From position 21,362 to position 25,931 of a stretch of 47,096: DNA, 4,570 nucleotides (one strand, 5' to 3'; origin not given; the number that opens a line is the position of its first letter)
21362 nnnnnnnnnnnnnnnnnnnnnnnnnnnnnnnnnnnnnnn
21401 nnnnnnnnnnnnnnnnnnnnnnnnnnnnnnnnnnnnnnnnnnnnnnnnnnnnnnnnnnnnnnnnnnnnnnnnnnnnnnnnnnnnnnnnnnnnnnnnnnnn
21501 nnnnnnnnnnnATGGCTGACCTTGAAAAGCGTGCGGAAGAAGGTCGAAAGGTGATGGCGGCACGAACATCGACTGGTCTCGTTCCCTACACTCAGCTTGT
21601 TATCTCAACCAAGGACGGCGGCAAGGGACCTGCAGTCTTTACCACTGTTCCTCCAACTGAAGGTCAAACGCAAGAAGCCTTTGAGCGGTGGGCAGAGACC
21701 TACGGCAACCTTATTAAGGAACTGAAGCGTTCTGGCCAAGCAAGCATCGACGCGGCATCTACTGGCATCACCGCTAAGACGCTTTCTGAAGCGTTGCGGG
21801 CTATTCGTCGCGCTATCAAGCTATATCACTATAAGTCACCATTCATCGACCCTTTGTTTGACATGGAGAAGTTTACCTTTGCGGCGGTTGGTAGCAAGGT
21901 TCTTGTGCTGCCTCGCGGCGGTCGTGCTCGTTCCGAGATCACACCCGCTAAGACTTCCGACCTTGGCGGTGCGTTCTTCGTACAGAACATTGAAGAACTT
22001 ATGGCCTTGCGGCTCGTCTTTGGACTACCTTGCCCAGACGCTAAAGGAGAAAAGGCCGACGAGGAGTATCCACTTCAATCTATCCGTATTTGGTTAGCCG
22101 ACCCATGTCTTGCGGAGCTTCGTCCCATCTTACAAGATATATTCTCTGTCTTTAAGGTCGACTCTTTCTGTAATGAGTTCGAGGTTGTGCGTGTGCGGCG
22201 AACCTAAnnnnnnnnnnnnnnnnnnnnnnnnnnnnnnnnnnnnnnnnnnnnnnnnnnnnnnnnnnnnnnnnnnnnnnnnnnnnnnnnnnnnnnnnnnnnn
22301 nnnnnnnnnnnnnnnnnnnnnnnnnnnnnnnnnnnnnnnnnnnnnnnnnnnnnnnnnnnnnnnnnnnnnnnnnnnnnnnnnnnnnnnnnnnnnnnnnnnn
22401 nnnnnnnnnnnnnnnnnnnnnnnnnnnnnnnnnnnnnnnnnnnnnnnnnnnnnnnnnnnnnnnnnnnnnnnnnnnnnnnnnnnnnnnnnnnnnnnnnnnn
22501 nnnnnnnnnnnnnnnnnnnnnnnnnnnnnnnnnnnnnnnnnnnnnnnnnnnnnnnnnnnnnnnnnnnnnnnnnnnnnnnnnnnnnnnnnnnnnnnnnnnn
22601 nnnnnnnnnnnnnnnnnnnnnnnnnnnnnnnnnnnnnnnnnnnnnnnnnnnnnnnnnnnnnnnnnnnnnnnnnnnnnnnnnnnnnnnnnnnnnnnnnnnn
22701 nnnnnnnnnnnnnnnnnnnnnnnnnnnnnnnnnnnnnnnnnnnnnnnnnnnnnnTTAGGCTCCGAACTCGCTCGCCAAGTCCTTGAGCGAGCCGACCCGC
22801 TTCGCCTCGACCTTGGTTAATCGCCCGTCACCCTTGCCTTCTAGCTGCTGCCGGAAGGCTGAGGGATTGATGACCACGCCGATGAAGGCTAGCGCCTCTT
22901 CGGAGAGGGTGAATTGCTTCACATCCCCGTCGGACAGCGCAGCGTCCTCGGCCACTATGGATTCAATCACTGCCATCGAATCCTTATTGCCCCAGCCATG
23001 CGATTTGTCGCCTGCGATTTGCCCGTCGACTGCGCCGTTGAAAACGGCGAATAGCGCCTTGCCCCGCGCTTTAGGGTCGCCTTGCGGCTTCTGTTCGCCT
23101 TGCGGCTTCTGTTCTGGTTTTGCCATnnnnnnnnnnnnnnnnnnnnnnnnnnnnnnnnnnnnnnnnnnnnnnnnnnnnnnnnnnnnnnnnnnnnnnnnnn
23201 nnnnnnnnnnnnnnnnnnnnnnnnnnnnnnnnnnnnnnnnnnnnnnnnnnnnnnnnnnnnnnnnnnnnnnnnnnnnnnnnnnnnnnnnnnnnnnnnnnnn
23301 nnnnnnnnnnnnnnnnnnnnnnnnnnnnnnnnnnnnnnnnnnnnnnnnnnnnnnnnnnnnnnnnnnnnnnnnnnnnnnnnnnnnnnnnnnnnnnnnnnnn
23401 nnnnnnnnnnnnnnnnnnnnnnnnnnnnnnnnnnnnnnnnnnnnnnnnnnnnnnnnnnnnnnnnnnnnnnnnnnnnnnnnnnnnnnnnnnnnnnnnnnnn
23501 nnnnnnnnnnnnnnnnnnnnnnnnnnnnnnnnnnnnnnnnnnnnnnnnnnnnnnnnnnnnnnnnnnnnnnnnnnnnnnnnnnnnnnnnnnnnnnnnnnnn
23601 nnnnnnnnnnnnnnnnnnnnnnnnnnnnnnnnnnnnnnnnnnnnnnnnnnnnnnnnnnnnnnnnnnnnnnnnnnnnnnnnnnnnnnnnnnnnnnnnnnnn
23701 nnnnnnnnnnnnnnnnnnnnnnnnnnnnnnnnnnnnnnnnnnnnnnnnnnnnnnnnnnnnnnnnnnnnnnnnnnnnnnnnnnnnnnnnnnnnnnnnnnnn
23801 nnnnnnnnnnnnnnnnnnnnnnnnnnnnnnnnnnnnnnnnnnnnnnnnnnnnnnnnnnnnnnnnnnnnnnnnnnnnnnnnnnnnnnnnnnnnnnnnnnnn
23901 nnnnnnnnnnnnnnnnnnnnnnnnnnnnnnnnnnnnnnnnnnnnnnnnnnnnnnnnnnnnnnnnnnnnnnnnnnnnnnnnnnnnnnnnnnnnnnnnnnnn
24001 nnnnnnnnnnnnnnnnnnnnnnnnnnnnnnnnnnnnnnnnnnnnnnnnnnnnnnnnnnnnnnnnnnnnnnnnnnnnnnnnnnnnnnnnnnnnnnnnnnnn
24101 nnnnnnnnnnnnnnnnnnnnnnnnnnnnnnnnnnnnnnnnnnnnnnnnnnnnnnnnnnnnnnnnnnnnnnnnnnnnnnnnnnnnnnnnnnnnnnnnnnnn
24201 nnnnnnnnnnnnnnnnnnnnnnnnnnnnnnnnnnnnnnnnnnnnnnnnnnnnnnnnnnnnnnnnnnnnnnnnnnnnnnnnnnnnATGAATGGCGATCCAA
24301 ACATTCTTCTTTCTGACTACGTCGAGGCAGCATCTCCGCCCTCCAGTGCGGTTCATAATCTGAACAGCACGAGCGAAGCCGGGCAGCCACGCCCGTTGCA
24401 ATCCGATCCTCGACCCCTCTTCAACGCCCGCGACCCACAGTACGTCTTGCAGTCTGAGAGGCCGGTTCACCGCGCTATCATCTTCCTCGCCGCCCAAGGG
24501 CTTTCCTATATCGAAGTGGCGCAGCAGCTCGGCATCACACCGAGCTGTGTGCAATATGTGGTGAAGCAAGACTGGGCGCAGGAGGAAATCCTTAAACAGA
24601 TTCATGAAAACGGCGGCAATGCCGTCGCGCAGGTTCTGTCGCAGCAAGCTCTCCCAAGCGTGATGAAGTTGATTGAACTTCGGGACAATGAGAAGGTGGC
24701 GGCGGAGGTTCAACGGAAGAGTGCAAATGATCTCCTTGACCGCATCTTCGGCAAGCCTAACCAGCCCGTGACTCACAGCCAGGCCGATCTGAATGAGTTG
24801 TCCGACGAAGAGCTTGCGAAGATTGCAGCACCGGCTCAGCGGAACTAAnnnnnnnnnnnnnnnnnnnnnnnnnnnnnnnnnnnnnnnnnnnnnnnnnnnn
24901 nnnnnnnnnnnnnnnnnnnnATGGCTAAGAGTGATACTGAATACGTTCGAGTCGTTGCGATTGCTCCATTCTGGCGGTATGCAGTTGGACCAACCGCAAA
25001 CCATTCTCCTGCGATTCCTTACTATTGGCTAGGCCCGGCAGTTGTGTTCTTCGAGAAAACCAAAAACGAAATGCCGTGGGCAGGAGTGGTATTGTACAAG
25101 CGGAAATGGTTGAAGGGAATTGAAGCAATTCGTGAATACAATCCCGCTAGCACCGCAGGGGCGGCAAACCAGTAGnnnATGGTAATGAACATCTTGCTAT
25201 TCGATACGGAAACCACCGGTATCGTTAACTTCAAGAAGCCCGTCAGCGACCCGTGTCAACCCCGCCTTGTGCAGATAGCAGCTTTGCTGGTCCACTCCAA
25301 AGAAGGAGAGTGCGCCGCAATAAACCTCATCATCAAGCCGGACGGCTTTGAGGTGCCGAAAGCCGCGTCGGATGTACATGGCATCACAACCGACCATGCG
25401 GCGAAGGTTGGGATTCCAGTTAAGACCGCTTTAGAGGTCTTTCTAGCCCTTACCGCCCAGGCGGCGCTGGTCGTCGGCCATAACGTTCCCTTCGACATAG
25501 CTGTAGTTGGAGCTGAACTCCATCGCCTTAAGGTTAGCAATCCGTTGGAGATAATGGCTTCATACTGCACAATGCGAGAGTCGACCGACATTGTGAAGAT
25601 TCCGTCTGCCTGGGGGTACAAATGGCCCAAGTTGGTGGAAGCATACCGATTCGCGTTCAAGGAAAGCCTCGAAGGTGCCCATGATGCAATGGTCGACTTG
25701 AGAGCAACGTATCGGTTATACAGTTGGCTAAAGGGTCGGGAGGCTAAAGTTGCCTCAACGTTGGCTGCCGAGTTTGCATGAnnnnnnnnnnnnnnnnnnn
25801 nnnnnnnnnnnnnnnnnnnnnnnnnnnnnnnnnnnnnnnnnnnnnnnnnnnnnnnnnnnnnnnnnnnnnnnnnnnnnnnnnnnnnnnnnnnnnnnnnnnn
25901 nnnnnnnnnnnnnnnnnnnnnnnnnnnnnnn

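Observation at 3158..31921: The element is strand-aware, abuts stop and start codons, and partitions the genome into functional modules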

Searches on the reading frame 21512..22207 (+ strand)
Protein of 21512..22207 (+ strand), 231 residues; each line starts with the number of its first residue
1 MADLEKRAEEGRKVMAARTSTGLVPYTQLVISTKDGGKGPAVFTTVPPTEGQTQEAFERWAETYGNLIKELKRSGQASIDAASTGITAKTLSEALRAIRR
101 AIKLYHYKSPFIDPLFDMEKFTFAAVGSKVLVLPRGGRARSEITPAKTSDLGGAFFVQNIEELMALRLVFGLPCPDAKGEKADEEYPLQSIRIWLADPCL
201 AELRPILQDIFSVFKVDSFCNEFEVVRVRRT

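Call 12: search_protein_families(library=phrogs, proteins=[window:21512-22207:+], max_evalue=0.01)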
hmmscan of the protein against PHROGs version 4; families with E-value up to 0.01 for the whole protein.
window:21512-22207:+ (231 aa): 0 families

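Call 33: search_protein_families(library=pfam, proteins=[window:21512-22207:+], max_evalue=0.01)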
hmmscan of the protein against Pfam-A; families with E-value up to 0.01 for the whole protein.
window:21512-22207:+ (231 aa): 0 families

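Call 50: search_solved_structures(query=window:21512-22207:+, max_evalue=1)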
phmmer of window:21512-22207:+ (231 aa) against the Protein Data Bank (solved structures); distinct sequences matched with E-value up to 1: 1.
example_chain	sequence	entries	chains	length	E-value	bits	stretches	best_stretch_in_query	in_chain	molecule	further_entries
9u78_A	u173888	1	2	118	0.89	12.6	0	187-209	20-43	Single Chain Protein of De Novo Designed Helix Bundles-4EH2 with KDPV Loop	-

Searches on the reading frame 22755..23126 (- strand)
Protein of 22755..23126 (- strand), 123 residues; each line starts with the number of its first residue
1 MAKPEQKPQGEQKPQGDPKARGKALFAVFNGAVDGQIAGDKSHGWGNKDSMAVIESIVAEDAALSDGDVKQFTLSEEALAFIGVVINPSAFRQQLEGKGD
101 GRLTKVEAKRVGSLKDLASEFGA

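Call 12: search_protein_families(library=phrogs, proteins=[window:22755-23126:-], max_evalue=0.01)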
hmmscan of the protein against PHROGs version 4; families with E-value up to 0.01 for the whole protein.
window:22755-23126:- (123 aa): 0 families

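Call 33: search_protein_families(library=pfam, proteins=[window:22755-23126:-], max_evalue=0.01)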
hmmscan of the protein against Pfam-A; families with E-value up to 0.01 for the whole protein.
window:22755-23126:- (123 aa): 1 family
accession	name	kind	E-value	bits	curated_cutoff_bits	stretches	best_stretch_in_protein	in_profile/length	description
PF22868.1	YmiA-like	-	0.0071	16.6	27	0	8-32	6-30/46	Protein YmiA-like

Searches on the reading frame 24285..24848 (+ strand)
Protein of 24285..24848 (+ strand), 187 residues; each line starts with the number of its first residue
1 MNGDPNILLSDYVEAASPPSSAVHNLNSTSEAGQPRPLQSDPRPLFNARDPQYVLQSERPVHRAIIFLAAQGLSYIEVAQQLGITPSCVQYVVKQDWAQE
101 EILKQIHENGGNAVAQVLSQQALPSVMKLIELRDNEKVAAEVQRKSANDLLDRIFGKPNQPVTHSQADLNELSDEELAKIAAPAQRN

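Call 12: search_protein_families(library=phrogs, proteins=[window:24285-24848:+], max_evalue=0.01)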
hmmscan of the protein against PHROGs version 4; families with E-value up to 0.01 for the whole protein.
window:24285-24848:+ (187 aa): 2 families
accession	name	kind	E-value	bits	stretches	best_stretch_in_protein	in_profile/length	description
phrog_2538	-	head and packaging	3.6e-05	24.9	1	63-179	9-124/129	terminase small subunit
phrog_3855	-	DNA, RNA and nucleotide metabolism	0.0067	17.8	0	56-95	63-102/115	HTH DNA binding protein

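Call 33: search_protein_families(library=pfam, proteins=[window:24285-24848:+], max_evalue=0.01)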
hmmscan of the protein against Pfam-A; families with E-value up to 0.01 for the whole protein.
window:24285-24848:+ (187 aa): 3 families
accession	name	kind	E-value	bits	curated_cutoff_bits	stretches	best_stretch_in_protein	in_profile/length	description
PF13384.12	HTH_23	-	3.9e-05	23.8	24.6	1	64-94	9-39/50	Homeodomain-like domain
PF13518.12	HTH_28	-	0.00024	21.5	25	1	64-95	4-34/52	Helix-turn-helix domain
PF08281.18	Sigma70_r4_2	-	0.0084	16.2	25.7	0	63-89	16-43/54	Sigma-70, region 4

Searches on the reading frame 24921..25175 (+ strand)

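Call 12: search_protein_families(library=phrogs, proteins=[window:24921-25175:+], max_evalue=0.01)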
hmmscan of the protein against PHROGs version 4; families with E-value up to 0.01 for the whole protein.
window:24921-25175:+ (84 aa): 1 family
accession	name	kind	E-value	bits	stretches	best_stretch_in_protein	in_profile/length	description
phrog_19974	-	unknown function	0.0063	17.4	1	7-42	69-104/164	-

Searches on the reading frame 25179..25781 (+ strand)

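Call 12: search_protein_families(library=phrogs, proteins=[window:25179-25781:+], max_evalue=0.01)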
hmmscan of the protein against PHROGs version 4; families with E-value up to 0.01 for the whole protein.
window:25179-25781:+ (200 aa): 3 families
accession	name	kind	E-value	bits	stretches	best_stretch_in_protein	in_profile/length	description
phrog_192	-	DNA, RNA and nucleotide metabolism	2.2e-31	110.6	1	1-185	104-271/397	DNA polymerase exonuclease subunit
phrog_14632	-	DNA, RNA and nucleotide metabolism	0.00035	20.4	1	5-117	84-184/380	DNA polymerase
phrog_17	-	DNA, RNA and nucleotide metabolism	0.00091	18.2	1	3-109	670-744/1445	DNA polymerase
